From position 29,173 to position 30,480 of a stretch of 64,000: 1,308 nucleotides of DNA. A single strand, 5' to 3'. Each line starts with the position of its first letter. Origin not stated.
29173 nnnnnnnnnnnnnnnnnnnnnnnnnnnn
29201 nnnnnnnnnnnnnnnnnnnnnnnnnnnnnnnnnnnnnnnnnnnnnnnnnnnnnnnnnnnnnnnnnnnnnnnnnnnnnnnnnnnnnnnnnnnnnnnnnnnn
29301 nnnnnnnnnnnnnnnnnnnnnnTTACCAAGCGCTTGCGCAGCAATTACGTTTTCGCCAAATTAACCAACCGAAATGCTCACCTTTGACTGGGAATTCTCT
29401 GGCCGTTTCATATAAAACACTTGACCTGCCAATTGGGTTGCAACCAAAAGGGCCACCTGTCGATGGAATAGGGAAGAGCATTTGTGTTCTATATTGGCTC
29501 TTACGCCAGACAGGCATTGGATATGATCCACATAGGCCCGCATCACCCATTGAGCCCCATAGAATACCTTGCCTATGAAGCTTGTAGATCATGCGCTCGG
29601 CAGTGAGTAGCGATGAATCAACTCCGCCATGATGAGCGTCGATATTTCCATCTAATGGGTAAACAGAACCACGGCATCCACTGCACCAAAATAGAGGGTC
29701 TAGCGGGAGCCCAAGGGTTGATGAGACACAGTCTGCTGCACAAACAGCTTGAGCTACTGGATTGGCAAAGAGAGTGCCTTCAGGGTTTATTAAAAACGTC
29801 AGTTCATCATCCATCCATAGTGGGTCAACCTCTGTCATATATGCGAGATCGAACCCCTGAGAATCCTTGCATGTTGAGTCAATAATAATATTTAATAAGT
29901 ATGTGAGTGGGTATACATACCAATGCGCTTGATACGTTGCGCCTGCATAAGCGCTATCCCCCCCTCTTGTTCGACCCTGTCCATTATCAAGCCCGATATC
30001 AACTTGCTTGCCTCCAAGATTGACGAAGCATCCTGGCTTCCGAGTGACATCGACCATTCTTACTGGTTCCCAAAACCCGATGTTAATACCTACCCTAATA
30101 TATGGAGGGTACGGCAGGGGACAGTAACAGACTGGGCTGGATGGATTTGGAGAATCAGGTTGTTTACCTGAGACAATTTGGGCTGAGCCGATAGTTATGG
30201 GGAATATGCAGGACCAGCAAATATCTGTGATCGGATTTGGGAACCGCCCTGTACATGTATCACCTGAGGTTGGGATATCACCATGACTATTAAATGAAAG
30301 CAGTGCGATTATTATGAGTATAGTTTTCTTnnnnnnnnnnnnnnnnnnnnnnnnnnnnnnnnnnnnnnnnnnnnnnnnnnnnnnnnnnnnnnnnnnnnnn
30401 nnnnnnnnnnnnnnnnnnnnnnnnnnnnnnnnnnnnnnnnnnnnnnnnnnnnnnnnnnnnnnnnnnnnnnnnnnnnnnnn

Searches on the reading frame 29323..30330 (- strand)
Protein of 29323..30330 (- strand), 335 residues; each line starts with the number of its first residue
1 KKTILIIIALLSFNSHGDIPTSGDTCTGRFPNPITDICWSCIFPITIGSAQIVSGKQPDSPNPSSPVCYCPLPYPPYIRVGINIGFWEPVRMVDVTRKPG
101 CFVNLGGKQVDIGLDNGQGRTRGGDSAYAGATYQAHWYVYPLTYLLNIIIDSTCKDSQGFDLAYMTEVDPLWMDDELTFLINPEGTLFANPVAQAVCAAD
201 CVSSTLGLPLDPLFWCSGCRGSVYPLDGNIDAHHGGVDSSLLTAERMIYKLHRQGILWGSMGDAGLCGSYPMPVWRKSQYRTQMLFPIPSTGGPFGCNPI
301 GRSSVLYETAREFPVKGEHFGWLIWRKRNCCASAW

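Call 87: find_homologous_proteins(query=window:29323-30330:-, max_evalue=1e-120)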
Query window:29323-30330:- (335 aa): 88 proteins with E <= 1e-120 among 2852 candidates.
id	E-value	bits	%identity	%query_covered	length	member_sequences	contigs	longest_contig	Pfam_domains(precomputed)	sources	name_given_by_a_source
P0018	5.0e-231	784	96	100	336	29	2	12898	PF06834.17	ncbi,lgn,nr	ncbi:TPA: conjugal transfer pilus assembly protein TraU [Aeromonas hydrophila]|nr:conjugal transfer 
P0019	8.4e-176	602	69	100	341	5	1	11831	PF06834.17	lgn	-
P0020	4.9e-153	528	63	99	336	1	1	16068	PF06834.17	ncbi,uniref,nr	ncbi:conjugal transfer pilus assembly protein TraU [Vibrio mediterranei]|uniref:conjugal transfer pi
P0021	1.8e-151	522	63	99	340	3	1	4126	PF06834.17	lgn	-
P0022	1.7e-148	513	61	99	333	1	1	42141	PF06834.17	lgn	-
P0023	7.1e-148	511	60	99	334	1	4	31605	PF06834.17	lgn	-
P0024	3.9e-147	508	60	99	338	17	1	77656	PF06834.17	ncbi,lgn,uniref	ncbi:conjugal transfer pilus assembly protein TraU [Vibrio vulnificus]|uniref:conjugal transfer pilu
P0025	8.7e-147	507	62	96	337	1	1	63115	PF06834.17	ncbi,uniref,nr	ncbi:conjugal transfer pilus assembly protein TraU [Enterovibrio paralichthyis]|uniref:conjugal tran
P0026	2.5e-143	496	61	99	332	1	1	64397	PF06834.17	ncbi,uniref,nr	ncbi:conjugal transfer pilus assembly protein TraU [Vibrio mediterranei]|uniref:Conjugal transfer pr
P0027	1.0e-140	487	59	98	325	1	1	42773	PF06834.17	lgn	-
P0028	1.1e-138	480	61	93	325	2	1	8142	PF06834.17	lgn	-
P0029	7.0e-138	478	58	98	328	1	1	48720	PF06834.17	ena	-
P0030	2.7e-137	476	59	99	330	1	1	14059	PF06834.17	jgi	jgi:conjugal transfer pilus assembly protein TraU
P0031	9.9e-137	474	58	97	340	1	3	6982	PF06834.17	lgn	-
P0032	1.3e-136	473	60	96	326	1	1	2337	PF06834.17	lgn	-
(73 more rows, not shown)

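Call 88: find_encoding_contigs(protein=P0019, flank=10000, max_places=2)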
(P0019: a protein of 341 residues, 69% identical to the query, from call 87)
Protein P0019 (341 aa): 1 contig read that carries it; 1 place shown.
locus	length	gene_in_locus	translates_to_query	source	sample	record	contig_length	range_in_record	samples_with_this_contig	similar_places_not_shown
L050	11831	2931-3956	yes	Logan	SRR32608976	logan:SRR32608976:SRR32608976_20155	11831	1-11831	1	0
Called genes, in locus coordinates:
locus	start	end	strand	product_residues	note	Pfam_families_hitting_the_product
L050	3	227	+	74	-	?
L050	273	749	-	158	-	-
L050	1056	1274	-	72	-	-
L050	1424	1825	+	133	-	-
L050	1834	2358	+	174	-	PF10502:Peptidase_S26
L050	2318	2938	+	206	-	-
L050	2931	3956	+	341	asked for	PF06834:TraU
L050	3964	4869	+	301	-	PF09673:TrbC_Ftype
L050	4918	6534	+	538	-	PF06986:F_T4SS_TraN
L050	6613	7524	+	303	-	PF13728:TraF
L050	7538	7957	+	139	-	PF13728:TraF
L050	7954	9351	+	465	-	PF06122:TraH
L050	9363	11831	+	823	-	?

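Call 89: find_encoding_contigs(protein=P0024, flank=10000, max_places=1)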
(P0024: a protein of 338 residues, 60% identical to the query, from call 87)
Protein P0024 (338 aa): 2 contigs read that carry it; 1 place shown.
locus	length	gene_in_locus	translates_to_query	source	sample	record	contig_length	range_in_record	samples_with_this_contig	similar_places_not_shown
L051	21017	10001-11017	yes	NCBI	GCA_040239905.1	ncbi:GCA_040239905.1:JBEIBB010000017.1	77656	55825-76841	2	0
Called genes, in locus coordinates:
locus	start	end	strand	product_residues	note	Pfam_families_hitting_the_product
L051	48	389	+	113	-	-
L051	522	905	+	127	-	-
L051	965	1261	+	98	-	PF07178:TraL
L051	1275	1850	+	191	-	PF05309:TraE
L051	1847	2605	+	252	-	PF06586:TraK_N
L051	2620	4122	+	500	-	PF03743:TrbI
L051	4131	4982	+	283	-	PF10411:DsbC_N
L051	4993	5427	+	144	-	-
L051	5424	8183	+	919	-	PF11130:TraC_F_IV, PF12846:AAA_10 (faint), PF19044:P-loop_TraG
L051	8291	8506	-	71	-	-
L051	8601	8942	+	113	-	PF09677:TrbI_Ftype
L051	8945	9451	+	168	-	PF10502:Peptidase_S26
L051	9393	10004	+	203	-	PF12477:TraW_N (weak)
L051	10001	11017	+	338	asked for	PF06834:TraU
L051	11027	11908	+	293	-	PF09673:TrbC_Ftype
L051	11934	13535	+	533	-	PF06986:F_T4SS_TraN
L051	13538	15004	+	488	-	-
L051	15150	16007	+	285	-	PF13728:TraF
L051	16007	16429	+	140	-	PF13728:TraF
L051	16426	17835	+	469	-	PF06122:TraH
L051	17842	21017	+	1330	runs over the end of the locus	PF07916:TraG_N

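Call 90: find_encoding_contigs(protein=P0025, flank=10000, max_places=1)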
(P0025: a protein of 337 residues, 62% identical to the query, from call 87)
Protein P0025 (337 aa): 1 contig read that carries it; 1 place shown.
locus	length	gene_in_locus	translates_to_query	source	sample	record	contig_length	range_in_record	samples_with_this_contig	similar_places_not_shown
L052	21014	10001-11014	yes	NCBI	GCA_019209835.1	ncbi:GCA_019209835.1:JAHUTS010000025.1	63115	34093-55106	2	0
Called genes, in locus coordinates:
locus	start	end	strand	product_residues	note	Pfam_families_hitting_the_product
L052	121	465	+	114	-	-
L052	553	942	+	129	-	-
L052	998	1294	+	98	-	PF07178:TraL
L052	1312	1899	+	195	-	PF05309:TraE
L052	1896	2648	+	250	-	PF06586:TraK_N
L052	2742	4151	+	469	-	PF03743:TrbI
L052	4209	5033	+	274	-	PF10411:DsbC_N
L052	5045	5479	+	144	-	-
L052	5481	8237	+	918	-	PF11130:TraC_F_IV, PF12846:AAA_10 (faint), PF19044:P-loop_TraG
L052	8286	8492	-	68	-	-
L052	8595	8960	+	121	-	PF09677:TrbI_Ftype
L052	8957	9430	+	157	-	PF10502:Peptidase_S26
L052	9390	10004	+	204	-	-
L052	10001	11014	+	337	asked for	PF06834:TraU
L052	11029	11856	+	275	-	PF09673:TrbC_Ftype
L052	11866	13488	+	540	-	PF06986:F_T4SS_TraN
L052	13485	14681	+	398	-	-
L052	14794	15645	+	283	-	PF13728:TraF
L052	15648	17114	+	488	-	PF06122:TraH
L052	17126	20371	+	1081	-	PF07916:TraG_N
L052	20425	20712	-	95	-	-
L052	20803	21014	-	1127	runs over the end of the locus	PF08751:TrwC, PF13604:AAA_30, PF13245:AAA_19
